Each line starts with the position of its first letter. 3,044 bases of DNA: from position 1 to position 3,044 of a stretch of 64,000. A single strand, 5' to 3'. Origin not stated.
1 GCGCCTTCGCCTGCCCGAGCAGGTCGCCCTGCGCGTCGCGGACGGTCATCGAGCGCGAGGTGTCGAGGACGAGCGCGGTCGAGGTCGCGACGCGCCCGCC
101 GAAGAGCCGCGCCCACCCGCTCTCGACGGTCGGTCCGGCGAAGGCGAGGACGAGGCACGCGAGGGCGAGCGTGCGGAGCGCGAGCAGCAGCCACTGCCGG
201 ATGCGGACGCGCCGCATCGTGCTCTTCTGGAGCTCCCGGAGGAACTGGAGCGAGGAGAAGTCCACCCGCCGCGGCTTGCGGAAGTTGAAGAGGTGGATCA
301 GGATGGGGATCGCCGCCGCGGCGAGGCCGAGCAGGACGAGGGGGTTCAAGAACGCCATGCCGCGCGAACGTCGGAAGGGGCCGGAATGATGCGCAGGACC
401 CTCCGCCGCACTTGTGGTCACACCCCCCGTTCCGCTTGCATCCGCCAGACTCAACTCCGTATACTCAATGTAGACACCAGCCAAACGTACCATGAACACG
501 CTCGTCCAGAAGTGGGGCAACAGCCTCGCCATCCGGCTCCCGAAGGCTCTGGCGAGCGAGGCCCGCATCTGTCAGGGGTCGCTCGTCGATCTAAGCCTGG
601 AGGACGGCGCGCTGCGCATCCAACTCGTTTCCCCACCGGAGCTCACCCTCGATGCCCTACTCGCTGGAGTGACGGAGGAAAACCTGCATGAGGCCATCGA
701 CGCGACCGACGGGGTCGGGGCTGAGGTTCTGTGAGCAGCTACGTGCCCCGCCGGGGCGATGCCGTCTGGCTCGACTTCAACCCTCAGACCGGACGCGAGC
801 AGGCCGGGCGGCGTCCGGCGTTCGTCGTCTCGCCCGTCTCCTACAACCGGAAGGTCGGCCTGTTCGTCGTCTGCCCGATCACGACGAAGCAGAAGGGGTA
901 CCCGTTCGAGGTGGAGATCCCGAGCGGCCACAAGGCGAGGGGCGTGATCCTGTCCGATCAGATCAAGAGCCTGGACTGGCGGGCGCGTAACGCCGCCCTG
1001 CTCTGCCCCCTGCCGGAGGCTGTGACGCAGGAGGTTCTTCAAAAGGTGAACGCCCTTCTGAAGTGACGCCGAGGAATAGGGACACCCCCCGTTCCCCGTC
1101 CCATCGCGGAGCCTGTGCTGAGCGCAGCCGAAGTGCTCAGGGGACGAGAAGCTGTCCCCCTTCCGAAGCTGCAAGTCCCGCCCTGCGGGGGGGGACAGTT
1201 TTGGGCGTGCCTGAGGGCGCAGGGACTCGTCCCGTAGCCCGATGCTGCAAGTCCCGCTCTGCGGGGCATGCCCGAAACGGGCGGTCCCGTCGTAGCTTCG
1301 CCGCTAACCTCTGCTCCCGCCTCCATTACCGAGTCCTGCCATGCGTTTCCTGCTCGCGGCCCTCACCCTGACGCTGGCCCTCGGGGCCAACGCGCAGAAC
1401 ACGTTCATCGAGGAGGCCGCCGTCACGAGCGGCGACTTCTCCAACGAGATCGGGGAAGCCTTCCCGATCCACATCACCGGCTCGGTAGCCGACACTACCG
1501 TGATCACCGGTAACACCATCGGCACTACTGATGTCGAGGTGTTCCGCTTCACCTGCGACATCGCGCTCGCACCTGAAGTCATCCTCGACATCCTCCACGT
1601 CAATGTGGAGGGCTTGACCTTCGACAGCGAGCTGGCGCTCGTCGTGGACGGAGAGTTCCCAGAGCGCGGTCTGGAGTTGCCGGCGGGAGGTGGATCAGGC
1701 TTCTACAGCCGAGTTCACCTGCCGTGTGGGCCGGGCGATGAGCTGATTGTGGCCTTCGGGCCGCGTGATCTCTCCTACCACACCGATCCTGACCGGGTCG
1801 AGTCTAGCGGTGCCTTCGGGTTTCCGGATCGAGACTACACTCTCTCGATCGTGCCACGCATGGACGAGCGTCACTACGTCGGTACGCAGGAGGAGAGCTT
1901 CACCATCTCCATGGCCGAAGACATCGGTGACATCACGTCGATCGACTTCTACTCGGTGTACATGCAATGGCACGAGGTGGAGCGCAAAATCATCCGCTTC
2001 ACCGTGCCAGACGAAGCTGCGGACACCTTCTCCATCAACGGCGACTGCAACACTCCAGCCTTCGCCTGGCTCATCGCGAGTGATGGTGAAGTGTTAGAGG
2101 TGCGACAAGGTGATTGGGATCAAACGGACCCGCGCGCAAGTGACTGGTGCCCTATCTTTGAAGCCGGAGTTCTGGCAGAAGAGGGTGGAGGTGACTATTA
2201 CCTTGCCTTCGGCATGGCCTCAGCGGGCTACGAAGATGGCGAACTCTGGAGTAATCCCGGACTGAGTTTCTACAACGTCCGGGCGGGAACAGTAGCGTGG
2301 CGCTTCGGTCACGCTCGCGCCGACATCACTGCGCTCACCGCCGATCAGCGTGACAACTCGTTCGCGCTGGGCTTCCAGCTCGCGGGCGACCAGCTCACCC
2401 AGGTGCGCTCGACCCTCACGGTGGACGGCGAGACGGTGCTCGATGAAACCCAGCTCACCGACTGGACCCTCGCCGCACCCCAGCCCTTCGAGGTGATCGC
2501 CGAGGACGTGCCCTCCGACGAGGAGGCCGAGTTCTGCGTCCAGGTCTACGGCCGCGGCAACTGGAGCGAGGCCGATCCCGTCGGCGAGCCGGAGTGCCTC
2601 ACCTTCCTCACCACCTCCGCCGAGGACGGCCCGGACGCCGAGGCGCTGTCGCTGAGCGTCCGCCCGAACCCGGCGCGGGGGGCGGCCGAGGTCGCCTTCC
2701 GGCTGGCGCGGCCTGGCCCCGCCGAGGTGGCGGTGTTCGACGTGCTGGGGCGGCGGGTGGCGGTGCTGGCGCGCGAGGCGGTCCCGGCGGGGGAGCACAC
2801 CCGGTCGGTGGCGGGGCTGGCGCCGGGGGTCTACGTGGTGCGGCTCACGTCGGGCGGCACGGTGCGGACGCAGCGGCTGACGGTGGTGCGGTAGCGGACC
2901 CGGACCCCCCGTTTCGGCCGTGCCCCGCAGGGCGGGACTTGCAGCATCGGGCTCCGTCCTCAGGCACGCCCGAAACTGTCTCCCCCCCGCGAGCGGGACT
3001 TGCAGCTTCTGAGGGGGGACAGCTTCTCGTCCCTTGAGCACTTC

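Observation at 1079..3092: T9SS cargo gene bracketed by ~200-bp inverted repeats and sandwiched between two toxin-antitoxin pairs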

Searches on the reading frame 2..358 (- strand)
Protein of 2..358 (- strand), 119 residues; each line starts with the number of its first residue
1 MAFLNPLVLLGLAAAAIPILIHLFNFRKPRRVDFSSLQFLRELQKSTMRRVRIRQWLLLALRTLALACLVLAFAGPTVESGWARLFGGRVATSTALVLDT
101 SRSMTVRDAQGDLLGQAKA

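Call 19: search_protein_families(library=pfam, proteins=[window:2-358:-], max_evalue=0.01)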
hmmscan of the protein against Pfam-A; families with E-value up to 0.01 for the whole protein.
window:2-358:- (119 aa): 1 family
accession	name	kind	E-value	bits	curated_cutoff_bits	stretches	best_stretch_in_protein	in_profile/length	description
PF07584.16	BatA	-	1.3e-25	90.1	25.9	1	1-76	1-77/77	Aerotolerance regulator N-terminal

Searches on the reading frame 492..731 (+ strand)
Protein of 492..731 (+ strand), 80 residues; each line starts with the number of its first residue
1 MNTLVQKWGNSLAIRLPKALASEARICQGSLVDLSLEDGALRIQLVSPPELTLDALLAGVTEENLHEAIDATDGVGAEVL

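Call 19: search_protein_families(library=pfam, proteins=[window:492-731:+], max_evalue=0.01)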
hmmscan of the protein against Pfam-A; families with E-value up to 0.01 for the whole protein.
window:492-731:+ (80 aa): 1 family
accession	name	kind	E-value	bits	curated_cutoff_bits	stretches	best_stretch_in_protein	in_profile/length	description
PF04014.23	MazE_antitoxin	-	2.9e-09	37.2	24.7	1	5-46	1-43/48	Antidote-toxin recognition MazE, bacterial antitoxin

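Call 24: list_cluster_members(proteins=[P0001, window:492-731:+, window:731-1063:+, window:3205-3462:+, window:3462-3746:+, window:3895-5403:-])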
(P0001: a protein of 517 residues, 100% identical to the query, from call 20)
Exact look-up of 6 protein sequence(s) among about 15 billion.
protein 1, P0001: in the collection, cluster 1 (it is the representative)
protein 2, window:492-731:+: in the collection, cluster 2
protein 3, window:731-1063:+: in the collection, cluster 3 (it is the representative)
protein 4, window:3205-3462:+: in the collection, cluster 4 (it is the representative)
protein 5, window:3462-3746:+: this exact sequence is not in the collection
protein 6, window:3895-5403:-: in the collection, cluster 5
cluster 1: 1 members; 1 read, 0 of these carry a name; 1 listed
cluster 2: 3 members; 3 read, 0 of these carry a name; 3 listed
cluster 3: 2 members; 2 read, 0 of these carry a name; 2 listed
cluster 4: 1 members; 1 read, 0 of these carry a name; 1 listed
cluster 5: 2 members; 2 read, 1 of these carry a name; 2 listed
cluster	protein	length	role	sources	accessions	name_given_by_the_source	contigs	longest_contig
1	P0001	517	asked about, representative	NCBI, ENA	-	-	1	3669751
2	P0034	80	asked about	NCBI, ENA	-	-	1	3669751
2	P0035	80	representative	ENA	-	-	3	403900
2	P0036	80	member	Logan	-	-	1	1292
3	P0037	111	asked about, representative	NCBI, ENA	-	-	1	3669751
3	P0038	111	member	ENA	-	-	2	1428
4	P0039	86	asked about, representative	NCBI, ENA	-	-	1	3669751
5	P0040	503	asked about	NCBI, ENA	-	-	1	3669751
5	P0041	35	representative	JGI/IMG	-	hypothetical protein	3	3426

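Call 86: search_protein_families(library=padloc, proteins=[window:492-731:+], max_evalue=0.001)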
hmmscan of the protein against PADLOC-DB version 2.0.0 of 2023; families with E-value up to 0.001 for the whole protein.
window:492-731:+ (80 aa): 0 families

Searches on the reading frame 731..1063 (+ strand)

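Call 19: search_protein_families(library=pfam, proteins=[window:731-1063:+], max_evalue=0.01)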
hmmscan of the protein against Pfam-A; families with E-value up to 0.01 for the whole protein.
window:731-1063:+ (111 aa): 1 family
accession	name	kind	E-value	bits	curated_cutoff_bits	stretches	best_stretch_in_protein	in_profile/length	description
PF02452.23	PemK_toxin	-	2.8e-26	92.3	23.1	1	7-109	1-108/109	PemK-like, MazF-like toxin of type II toxin-antitoxin system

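Call 86: search_protein_families(library=padloc, proteins=[window:731-1063:+], max_evalue=0.001)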
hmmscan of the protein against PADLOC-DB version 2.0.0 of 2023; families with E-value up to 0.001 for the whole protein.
window:731-1063:+ (111 aa): 0 families

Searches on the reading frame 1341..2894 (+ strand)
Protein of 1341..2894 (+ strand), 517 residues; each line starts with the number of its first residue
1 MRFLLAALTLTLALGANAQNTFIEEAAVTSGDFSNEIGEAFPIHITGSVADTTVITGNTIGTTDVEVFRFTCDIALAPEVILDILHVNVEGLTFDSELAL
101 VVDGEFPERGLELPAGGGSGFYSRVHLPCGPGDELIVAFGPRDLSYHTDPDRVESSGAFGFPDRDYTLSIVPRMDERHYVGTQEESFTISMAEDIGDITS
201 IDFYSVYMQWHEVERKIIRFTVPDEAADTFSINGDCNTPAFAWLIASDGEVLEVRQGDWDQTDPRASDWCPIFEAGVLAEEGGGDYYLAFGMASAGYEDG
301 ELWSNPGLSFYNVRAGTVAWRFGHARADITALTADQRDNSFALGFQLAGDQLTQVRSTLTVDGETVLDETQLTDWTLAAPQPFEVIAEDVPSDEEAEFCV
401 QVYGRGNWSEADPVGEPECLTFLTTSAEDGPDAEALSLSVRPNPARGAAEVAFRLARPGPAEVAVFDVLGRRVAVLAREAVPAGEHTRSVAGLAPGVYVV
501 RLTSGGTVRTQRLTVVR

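Call 17: find_encoding_contigs(protein=window:1341-2894:+, flank=10000, max_places=10)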
Protein window:1341-2894:+ (517 aa): no gene with exactly this product is on record in the collection.

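Call 19: search_protein_families(library=pfam, proteins=[window:1341-2891:+], max_evalue=0.01)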
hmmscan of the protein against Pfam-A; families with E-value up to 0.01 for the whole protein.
window:1341-2891:+ (517 aa): 1 family
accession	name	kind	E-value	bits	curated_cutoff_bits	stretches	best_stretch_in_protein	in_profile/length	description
PF18962.6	Por_Secre_tail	-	7e-06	26.7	27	1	442-514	3-74/75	Secretion system C-terminal sorting domain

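Call 20: find_homologous_proteins(query=window:1341-2891:+)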
Query window:1341-2891:+ (517 aa): 33 proteins with E <= 0.001 among 8000 candidates.
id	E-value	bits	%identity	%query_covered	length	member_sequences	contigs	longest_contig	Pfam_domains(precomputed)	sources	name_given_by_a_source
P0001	0.0e+0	1170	100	100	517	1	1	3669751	PF18962.8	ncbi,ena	-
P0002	1.9e-18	84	46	26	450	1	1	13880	PF18962.8,PF02012.27,PF15902.13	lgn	-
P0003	2.2e-13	68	58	15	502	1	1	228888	-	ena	-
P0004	1.8e-11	61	58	15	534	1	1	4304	PF18962.8,PF14344.13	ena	-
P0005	1.4e-10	58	63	15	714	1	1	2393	PF25852.1,PF02012.27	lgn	-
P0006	8.3e-10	56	49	18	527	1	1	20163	PF01839.30,PF13517.13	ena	-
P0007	1.6e-9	55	52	16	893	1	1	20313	PF18962.8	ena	-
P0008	2.7e-9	54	49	20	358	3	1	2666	PF18962.8,PF13860.13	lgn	-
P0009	3.3e-9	54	48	20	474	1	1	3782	PF18962.8,PF02012.27,PF15902.13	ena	-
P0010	5.8e-9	53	51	15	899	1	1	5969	PF18962.8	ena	-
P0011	2.7e-8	51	47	18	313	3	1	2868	-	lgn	-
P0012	3.4e-8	51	52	18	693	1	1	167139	PF00404.25,PF18962.8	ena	-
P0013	3.8e-8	50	43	22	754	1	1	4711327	PF07452.18,PF00932.26,PF18962.8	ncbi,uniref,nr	ncbi:CHRD domain-containing protein [Rubrivirga marina]|uniref:CHRD domain-containing protein n=1 Ta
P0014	4.3e-8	50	47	18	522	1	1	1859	PF02225.28,PF18962.8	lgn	-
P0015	1.5e-7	48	49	18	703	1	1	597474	PF18962.8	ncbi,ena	-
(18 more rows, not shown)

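Call 23: find_encoding_contigs(protein=P0001, flank=10000, max_places=10)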
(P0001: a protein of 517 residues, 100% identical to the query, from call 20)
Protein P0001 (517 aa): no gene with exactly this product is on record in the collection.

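Call 25: find_encoding_contigs(protein=P0035, flank=10000, max_places=10)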
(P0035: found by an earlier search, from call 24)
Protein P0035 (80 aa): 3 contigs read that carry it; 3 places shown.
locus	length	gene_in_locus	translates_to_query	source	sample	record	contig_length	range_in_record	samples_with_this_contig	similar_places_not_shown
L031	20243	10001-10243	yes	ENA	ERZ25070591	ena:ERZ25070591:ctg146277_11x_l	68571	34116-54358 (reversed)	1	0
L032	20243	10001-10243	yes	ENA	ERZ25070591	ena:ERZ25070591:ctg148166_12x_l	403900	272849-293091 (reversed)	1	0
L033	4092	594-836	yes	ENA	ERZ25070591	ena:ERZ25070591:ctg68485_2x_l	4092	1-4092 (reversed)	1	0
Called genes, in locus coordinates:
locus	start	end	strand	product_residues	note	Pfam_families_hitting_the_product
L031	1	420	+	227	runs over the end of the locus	PF01930:Cas_Cas4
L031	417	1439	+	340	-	PF01867:Cas_Cas1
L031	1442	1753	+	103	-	PF09827:CRISPR_Cas2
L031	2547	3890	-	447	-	PF01408:GFO_IDH_MocA, PF19051:GFO_IDH_MocA_C2, PF22725:GFO_IDH_MocA_C3 (weak)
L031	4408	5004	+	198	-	PF04542:Sigma70_r2, PF08281:Sigma70_r4_2, PF04545:Sigma70_r4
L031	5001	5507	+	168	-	PF13490:zf-HC2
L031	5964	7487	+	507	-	PF00749:tRNA-synt_1c, PF19269:Anticodon_2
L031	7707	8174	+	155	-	-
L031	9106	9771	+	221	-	-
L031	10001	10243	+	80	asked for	PF04014:MazE_antitoxin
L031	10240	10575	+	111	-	PF02452:PemK_toxin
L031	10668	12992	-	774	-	PF00749:tRNA-synt_1c, PF03950:tRNA-synt_1c_C, PF20974:tRNA-synt_1c_C2, PF02637:GatB_Yqey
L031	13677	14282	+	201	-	PF13302:Acetyltransf_3, PF00583:Acetyltransf_1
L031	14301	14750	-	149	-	-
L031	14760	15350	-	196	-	PF28474:DUF8412, PF13376:OmdA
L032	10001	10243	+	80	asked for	PF04014:MazE_antitoxin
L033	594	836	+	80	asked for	PF04014:MazE_antitoxin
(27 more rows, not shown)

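Call 52: predict_structure(protein=window:1341-2891:+)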
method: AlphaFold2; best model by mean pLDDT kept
length: 517 residues; sequences in the alignment: 1
mean_pLDDT: 35.4   pTM: 0.29
mean pLDDT of the five models: 35.4, 33.3, 32.0, 31.3, 27.7
residues with pLDDT >= 90: 0; 70-90: 0; 50-70: 9; < 50: 508
segments of 3 or more residues with pLDDT < 50: 1-3, 5-71, 73-394, 399-419, 423-472, 476-517
pLDDT, mean of each block of 10 residues (from residue 1): 46 39 26 27 33 34 39 41 34 28 25 29 38 43 27 25 32 29 32 36 33 34 45 42 38 37 37 34 36 31 31 30 30 31 34 35 35 30 33 46 36 45 45 41 39 36 45 46 36 39 35 31
secondary structure, 60 per line:
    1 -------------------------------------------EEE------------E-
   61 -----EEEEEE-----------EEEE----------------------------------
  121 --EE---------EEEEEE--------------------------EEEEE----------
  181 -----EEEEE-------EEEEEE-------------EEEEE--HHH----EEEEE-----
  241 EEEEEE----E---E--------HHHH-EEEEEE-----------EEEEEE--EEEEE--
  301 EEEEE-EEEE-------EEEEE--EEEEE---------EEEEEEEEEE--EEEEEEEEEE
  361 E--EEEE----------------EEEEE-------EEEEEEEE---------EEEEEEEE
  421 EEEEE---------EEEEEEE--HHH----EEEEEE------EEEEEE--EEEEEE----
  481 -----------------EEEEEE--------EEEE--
elements in order: E44-46 E66-71 E83-86 E134-139 E166-170 E186-190 E198-203 E217-221 E231-235 E241-246 H264-267 E269-274 E286-291 E294-298 E301-305 E307-310 E318-322 E325-329 E339-348 E351-361 E364-367 E384-388 E396-403 E413-425 E435-441 E451-456 E463-468 E471-476 E498-503 E512-515

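Call 53: search_protein_representatives(protein=window:1398-2660:+)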
Query: 421 residues. Proteins with E-value up to 0.001 (for the whole library): 3; up to 1e-10: 3; up to 1e-30: 1. The best 3 are listed.
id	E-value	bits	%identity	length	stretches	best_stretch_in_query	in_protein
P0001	6.1e-285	960.9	100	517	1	1-421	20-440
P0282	7.9e-21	90.7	29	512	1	44-411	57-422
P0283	1.6e-20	89.7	34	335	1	206-410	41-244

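Call 54: find_encoding_contigs(protein=P0282, flank=6000, max_places=4)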
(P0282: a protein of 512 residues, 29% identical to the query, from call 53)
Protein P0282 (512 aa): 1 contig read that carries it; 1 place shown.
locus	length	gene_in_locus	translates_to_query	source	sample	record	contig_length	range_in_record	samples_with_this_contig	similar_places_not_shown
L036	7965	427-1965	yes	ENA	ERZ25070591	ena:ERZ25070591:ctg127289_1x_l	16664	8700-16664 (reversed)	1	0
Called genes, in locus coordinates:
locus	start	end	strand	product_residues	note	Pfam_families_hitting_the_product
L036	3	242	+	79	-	?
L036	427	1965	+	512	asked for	PF18962:Por_Secre_tail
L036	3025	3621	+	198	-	-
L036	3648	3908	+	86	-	-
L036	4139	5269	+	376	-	PF02412:TSP_3 (weak)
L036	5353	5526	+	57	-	-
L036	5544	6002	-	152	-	PF09424:YqeY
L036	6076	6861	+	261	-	PF04087:DUF389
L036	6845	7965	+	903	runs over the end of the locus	PF00690:Cation_ATPase_N, PF00122:E1-E2_ATPase, PF00702:Hydrolase, PF08282:Hydrolase_3 (faint), PF13246:Cation_ATPase, PF00689:Cation_ATPase_C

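Call 55: find_encoding_contigs(protein=P0283, flank=6000, max_places=4)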
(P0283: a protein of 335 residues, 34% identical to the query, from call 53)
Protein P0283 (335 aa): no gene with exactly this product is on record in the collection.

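Call 75: predict_structure(alignment_id=A3)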
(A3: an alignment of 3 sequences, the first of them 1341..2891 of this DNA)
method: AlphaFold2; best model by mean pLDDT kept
length: 517 residues; sequences in the alignment: 3
mean_pLDDT: 57.1   pTM: 0.41
mean pLDDT of the five models: 57.1, 55.8, 53.9, 53.5, 50.2
residues with pLDDT >= 90: 23; 70-90: 174; 50-70: 88; < 50: 232
segments of 3 or more residues with pLDDT < 50: 1-67, 71-131, 140-205, 261-267, 305-315, 406-410, 426-434
pLDDT, mean of each block of 10 residues (from residue 1): 32 26 21 21 22 26 42 39 36 40 42 32 40 51 43 38 32 26 23 32 47 62 79 69 84 74 46 82 83 64 47 49 70 75 77 78 86 62 81 82 57 74 58 62 75 81 87 88 87 86 80 78
secondary structure, 60 per line:
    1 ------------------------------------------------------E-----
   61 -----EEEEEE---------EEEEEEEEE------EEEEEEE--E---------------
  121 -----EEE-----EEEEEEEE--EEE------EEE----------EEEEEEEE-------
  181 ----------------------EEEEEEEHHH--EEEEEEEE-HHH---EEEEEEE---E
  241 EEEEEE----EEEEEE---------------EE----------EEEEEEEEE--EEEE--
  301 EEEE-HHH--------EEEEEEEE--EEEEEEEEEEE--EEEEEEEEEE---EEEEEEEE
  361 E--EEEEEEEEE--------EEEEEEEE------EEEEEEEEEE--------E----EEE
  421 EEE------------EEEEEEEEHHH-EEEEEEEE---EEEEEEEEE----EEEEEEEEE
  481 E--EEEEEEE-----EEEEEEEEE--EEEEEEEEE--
elements in order: E66-71 E81-89 E96-102 E126-128 E134-141 E144-146 E153-155 E166-173 E203-209 E215-222 E230-236 E240-246 E251-256 E284-292 E295-298 E301-304 E317-324 E327-337 E340-349 E353-361 E364-372 E381-388 E395-404 E418-423 E436-443 E448-455 E459-467 E472-481 E484-490 E496-504 E507-515

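Call 78: fold_search(model_id=the predicted structure, library=pdb)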
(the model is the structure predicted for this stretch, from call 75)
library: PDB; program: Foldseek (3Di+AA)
matches with E <= 10: 1843; with E <= 0.001: 281
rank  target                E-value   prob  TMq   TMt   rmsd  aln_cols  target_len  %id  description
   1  7c7u_B                8.7e-08  1.00  0.17  0.16  26.2       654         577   10  Biofilm associated protein - BSP domain (released 2021-05-12)
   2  6cxs_B                1.5e-07  1.00  0.16  0.14  15.6       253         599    9  Crystal Structure of Clostridium perfringens beta-glucuronidase bound with a novel, potent inhibitor 4-(8-(piperazin-1 (released 2019-04-17)
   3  4jkm_A                2.8e-07  1.00  0.16  0.14  14.7       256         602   10  Crystal Structure of Clostridium perfringens beta-glucuronidase (released 2014-09-17)
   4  7c7u_A                2.8e-07  1.00  0.18  0.16  26.1       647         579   10  Biofilm associated protein - BSP domain (released 2021-05-12)
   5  5z1b_A                4.8e-07  1.00  0.17  0.15  17.7       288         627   14  Structure of Bifidobacterium dentium beta-glucuronidase complexed with coumarin-3-O-glucuronide (released 2018-12-12)
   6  6cxs_A                5.9e-07  1.00  0.16  0.14  14.7       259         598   11  Crystal Structure of Clostridium perfringens beta-glucuronidase bound with a novel, potent inhibitor 4-(8-(piperazin-1 (released 2019-04-17)
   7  8k35_A                8.8e-07  0.96  0.13  0.08  44.8       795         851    8  Structure of the bacteriophage lambda tail tip complex (released 2023-11-15)
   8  6jz4_B                1.0e-06  1.00  0.16  0.14  15.2       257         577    7  b-glucuronidase from Ruminococcus gnavus in complex with D-glucaro-d-lactam (released 2020-06-03)
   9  2a73_A                1.0e-06  1.00  0.20  0.17  28.1       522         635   11  Human Complement Component C3 (released 2005-09-27)
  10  9npd_B                1.1e-06  1.00  0.17  0.12  20.4       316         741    8  Crystal structure of the inactive conformation of a glycoside hydrolase (CapGH2b - E553Q Mutant) from the GH2 family i (released 2025-11-12)
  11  5c70_B                1.2e-06  1.00  0.16  0.14  15.7       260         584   10  The structure of Aspergillus oryzae beta-glucuronidase (released 2016-06-15)
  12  9npe_A                1.2e-06  1.00  0.16  0.12  18.6       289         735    8  Crystal structure of the inactive conformation of a glycoside hydrolase (CapGH2b) from the GH2 family in the space gro (released 2025-11-12)
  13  5c71_A                1.5e-06  1.00  0.16  0.14  15.9       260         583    9  The structure of Aspergillus oryzae a-glucuronidase complexed with glycyrrhetinic acid monoglucuronide (released 2016-06-29)
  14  6eca_B                1.5e-06  1.00  0.16  0.14  15.1       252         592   12  Lactobacillus rhamnosus Beta-glucuronidase (released 2019-02-13)
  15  6u7j_B                1.8e-06  1.00  0.15  0.14  15.1       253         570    9  Uncultured Clostridium sp. Beta-glucuronidase (released 2019-10-30)
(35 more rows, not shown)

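Call 86: search_protein_families(library=padloc, proteins=[window:1341-2891:+], max_evalue=0.001)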
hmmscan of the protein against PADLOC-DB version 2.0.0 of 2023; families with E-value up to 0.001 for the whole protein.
window:1341-2891:+ (517 aa): 0 families
